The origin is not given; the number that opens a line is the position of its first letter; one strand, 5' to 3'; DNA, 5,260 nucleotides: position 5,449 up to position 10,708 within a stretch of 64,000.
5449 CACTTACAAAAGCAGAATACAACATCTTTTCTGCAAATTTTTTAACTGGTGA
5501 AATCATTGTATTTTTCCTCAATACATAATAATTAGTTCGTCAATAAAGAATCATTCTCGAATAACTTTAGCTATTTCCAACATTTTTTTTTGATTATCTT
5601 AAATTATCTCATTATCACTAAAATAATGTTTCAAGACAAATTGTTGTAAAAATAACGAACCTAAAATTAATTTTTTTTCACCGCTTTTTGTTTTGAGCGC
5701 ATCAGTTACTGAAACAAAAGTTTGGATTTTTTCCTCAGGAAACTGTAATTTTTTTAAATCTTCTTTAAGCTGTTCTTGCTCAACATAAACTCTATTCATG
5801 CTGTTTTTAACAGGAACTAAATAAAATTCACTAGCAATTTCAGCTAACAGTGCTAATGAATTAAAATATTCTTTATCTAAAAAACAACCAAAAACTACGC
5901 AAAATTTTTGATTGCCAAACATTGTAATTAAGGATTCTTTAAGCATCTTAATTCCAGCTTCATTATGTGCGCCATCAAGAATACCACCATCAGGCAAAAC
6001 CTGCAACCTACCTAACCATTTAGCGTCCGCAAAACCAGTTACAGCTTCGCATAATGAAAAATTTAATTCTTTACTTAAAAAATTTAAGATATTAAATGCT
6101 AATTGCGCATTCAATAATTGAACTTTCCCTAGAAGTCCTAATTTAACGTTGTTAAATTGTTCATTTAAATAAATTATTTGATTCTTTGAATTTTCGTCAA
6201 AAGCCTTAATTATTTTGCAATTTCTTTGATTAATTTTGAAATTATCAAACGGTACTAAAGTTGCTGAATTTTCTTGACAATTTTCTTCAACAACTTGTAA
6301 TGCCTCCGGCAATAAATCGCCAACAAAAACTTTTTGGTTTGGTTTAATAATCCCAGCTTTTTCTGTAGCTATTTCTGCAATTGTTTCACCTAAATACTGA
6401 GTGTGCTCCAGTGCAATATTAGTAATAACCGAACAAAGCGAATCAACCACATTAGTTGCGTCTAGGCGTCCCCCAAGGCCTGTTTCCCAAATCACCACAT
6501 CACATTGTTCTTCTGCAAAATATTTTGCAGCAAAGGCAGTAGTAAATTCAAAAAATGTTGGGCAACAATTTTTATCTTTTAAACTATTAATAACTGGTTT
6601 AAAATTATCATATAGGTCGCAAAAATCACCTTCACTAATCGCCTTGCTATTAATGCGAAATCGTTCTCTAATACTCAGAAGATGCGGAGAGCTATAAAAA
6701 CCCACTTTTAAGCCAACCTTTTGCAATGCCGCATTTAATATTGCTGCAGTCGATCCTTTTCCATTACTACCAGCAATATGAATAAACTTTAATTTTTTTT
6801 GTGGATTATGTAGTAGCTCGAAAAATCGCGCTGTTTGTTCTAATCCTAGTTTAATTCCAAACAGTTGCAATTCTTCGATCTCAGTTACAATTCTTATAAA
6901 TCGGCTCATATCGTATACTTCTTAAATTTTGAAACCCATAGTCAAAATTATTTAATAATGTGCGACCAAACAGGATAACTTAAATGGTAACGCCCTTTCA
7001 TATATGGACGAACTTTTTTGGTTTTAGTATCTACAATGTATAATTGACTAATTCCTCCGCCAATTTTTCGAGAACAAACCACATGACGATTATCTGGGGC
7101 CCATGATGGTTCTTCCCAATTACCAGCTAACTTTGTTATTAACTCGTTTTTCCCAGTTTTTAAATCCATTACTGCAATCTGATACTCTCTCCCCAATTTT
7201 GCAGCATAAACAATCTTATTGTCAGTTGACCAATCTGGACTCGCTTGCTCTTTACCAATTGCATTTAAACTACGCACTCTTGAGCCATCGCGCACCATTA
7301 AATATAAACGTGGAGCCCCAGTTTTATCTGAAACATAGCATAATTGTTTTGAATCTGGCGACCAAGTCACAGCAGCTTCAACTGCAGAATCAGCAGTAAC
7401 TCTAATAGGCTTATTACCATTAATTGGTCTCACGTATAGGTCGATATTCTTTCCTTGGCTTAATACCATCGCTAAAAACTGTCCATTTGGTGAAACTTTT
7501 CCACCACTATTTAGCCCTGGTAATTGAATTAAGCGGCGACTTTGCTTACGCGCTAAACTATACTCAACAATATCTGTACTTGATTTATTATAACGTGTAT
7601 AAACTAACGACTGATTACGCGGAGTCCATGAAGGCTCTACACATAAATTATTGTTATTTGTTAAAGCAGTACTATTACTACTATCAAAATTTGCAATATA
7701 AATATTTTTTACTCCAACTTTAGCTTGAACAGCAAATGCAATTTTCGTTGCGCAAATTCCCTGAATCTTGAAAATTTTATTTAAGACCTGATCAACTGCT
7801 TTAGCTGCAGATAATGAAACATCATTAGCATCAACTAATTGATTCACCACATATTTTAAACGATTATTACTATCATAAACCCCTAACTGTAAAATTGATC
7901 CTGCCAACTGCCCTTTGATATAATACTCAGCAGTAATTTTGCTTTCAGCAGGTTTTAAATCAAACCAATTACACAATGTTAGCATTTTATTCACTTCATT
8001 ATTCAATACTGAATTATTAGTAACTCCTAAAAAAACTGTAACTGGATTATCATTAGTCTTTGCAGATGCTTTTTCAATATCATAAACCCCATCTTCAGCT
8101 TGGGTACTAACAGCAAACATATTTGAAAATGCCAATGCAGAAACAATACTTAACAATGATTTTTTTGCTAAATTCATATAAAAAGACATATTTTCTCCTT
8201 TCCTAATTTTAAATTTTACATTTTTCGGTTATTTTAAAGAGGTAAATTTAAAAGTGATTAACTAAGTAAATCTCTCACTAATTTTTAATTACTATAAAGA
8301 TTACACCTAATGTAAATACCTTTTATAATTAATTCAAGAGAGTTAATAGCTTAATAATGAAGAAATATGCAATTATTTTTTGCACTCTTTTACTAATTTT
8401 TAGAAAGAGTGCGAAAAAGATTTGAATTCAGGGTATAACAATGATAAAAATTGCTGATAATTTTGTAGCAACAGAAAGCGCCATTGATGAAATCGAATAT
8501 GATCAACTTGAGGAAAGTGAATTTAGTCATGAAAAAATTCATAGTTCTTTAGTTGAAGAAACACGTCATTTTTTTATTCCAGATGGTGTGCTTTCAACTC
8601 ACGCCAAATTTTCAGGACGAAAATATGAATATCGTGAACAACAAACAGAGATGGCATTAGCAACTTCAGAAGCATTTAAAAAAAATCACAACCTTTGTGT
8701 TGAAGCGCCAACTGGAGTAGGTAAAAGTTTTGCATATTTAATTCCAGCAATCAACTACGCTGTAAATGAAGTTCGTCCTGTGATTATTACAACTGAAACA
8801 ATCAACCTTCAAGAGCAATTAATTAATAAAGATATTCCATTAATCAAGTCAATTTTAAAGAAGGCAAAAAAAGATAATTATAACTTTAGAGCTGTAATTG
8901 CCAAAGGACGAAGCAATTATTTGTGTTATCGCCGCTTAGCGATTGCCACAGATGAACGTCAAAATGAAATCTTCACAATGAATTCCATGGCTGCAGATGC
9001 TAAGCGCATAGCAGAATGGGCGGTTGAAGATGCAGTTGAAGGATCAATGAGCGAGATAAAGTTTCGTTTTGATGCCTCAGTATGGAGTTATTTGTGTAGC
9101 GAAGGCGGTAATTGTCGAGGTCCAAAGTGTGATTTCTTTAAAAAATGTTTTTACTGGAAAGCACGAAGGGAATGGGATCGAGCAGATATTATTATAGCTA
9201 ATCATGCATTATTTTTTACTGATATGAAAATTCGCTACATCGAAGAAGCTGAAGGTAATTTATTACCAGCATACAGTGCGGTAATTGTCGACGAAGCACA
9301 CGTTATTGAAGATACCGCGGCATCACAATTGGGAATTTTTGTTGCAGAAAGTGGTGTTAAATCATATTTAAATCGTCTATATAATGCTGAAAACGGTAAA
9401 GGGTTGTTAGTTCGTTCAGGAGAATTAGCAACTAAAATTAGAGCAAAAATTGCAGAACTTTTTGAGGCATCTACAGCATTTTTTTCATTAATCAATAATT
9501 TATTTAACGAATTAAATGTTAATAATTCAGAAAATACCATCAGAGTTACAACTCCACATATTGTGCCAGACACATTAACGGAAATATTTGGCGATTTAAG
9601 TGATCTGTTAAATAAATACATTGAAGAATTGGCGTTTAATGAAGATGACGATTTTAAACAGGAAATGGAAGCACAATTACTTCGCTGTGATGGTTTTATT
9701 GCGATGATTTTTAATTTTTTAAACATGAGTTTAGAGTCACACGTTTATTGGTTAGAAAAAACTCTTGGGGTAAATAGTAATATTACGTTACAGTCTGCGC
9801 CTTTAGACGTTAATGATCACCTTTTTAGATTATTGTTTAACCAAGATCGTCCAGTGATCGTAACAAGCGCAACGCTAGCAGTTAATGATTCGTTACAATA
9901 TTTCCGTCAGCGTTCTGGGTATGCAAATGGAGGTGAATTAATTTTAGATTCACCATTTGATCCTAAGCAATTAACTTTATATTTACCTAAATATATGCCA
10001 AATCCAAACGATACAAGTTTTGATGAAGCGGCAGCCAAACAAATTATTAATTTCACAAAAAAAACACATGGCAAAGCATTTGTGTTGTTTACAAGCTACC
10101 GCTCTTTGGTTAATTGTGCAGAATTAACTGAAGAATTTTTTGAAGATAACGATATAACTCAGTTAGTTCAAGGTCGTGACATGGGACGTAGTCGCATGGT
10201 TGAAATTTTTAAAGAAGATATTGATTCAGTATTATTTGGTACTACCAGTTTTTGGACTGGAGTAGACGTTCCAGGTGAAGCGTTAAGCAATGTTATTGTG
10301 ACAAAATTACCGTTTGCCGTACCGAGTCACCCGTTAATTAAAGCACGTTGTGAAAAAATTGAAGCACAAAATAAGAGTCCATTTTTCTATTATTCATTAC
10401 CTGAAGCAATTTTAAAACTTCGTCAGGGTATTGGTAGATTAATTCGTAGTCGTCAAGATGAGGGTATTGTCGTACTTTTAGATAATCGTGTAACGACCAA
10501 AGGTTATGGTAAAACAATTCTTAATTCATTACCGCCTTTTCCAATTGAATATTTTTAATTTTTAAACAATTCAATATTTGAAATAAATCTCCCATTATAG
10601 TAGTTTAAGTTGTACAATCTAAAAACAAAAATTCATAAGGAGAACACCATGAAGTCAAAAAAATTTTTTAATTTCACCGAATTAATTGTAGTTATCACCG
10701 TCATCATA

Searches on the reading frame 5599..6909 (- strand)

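Call 35: search_protein_families(library=pfam, proteins=[window:5599-6909:-], max_evalue=0.00001)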
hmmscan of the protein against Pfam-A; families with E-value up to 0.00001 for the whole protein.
window:5599-6909:- (436 aa): 2 families
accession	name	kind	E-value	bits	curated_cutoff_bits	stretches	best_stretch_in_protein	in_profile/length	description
PF08245.18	Mur_ligase_M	-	6.6e-10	39.7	24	1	45-273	1-198/200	Mur ligase middle domain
PF02875.26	Mur_ligase_C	-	3.7e-08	34.7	28.4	1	300-407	1-110/127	Mur ligase, glutamate ligase domain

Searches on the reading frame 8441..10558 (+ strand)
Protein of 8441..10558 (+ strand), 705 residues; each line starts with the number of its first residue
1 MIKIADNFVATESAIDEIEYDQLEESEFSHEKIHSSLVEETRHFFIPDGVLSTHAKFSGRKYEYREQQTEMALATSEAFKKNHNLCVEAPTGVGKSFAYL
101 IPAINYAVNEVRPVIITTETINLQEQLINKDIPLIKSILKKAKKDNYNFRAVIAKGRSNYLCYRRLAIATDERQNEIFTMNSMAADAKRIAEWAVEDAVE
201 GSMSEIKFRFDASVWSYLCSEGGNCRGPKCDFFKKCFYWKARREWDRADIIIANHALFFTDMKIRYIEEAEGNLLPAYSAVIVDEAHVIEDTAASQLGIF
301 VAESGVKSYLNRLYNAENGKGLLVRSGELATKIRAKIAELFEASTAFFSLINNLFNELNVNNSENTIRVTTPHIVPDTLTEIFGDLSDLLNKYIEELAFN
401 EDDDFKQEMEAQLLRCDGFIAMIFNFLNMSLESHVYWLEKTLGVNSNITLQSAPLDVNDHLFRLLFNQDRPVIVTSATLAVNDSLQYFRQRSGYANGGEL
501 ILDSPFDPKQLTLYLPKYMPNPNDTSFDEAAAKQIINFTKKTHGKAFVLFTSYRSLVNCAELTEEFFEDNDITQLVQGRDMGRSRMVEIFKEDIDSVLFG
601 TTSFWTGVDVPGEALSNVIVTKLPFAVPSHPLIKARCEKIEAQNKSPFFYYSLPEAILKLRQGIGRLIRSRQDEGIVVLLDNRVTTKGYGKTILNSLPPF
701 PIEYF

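Call 35: search_protein_families(library=pfam, proteins=[window:8441-10558:+], max_evalue=0.00001)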
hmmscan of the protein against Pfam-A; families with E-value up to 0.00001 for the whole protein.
window:8441-10558:+ (705 aa): 4 families
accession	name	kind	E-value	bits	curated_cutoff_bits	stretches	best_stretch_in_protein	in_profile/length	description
PF13307.12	Helicase_C_2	-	5.7e-44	150.6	25.3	1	535-699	1-169/170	Helicase C-terminal domain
PF00270.35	DEAD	-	8.3e-12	45.6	26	1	75-136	7-70/167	DEAD/DEAH box helicase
PF04851.21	ResIII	-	5.5e-07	30.1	22.5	0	62-155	2-89/164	Type III restriction enzyme, res subunit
PF06733.21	DEAD_2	-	9.2e-06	25.8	21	0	234-301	104-167/172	DEAD_2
